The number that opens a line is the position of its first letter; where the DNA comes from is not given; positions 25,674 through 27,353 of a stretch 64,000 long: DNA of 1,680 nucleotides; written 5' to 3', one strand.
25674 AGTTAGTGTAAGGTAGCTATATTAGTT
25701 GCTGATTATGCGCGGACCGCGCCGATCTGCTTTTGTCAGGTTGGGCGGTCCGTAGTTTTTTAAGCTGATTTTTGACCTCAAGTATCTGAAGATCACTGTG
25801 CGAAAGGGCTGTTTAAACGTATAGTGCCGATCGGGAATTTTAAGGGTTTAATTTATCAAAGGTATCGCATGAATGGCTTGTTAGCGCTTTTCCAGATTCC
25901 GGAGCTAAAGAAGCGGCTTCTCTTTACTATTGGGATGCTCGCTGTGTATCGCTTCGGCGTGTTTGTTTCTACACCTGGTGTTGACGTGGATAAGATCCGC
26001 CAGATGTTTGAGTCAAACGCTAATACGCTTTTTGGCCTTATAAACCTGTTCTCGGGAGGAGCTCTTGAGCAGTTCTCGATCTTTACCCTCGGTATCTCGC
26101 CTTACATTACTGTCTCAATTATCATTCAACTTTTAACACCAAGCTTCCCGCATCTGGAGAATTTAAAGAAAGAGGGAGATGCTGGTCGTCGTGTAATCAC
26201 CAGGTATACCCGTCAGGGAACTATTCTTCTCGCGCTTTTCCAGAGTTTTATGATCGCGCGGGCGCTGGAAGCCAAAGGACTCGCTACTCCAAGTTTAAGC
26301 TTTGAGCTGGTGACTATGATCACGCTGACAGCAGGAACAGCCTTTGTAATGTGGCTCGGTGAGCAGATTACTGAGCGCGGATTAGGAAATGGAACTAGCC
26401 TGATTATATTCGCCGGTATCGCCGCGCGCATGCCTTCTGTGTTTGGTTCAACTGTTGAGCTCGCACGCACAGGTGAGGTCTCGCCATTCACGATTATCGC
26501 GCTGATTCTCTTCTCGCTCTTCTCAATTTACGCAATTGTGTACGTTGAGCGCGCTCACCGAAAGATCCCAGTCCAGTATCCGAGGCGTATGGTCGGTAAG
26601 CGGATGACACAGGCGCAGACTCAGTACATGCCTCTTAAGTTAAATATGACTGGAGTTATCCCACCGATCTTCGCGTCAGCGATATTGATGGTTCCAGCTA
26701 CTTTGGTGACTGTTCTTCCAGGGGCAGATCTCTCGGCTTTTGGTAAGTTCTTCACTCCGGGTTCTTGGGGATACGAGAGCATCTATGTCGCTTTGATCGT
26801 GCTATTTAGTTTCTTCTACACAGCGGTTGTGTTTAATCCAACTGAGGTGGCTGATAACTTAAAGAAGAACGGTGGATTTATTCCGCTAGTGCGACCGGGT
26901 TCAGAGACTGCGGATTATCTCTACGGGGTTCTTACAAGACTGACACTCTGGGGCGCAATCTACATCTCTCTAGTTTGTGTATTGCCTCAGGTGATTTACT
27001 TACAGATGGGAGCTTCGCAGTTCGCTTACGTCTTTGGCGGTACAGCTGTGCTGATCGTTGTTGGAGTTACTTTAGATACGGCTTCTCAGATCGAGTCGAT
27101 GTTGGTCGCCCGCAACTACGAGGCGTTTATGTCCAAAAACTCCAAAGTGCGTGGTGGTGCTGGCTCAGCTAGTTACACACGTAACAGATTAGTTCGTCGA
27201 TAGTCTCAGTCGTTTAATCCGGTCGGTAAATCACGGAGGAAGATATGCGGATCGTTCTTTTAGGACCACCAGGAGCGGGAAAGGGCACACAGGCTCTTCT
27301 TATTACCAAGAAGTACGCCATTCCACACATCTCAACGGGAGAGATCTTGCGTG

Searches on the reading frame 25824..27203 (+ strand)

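Call 69: search_protein_families(library=ncbifam, proteins=[window:25824-27203:+], max_evalue=1e-10)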
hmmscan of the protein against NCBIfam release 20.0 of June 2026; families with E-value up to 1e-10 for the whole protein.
window:25824-27203:+ (459 aa): 3 families
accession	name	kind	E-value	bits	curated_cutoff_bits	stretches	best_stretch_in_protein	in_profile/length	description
TIGR00967.1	3a0501s007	equivalog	1.4e-117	393.1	253.6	1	29-432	1-414/414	preprotein translocase subunit SecY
TIGR02920.1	acc_sec_Y2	equivalog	3.8e-52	177.4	249.6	1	29-435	3-394/395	accessory Sec system protein translocase subunit SecY2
NF009082.0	PRK12417.1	equivalog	6.4e-52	176.6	353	1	27-438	11-404/406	accessory Sec system protein translocase subunit SecY2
